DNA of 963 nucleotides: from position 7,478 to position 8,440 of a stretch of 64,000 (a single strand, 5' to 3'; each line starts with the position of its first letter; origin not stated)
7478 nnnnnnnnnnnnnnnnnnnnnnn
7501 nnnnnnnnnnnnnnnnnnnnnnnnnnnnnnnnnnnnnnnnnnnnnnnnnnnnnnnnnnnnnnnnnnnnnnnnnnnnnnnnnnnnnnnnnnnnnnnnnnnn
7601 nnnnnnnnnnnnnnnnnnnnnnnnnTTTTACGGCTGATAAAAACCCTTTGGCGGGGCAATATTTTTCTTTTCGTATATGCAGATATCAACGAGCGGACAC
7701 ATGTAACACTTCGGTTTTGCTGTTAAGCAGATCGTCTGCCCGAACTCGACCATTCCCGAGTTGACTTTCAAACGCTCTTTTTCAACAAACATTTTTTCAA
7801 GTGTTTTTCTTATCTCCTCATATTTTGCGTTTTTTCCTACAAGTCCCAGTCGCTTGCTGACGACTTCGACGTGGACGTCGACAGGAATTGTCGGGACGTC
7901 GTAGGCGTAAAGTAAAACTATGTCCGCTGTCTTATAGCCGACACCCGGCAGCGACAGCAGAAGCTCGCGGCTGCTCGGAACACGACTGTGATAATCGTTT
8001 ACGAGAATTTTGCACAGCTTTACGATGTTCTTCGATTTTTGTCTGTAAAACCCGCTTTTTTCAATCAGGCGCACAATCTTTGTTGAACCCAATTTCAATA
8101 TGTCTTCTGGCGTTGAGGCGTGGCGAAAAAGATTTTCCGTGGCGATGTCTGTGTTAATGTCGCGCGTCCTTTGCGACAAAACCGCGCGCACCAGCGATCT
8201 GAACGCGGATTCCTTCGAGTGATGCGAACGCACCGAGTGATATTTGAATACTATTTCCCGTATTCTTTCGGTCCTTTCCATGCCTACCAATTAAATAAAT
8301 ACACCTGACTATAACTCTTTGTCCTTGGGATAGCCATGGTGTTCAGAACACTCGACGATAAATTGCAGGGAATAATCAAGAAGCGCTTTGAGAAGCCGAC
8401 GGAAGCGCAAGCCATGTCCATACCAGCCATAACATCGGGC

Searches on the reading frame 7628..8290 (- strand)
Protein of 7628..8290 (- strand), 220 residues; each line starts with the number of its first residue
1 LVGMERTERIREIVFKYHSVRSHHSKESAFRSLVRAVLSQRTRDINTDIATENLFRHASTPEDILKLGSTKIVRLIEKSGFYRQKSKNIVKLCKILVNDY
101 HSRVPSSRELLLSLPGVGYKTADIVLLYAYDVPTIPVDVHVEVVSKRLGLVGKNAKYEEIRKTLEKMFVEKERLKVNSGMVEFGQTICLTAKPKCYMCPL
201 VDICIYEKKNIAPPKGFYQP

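Call 60: search_protein_families(library=pfam, proteins=[window:7628-8290:-], max_evalue=0.00001)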
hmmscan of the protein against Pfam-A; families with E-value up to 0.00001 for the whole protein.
window:7628-8290:- (220 aa): 1 family
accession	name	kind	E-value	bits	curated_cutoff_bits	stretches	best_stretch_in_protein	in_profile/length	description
PF00730.31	HhH-GPD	-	1.7e-23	83.4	26.2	1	34-167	1-105/108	HhH-GPD superfamily base excision DNA repair protein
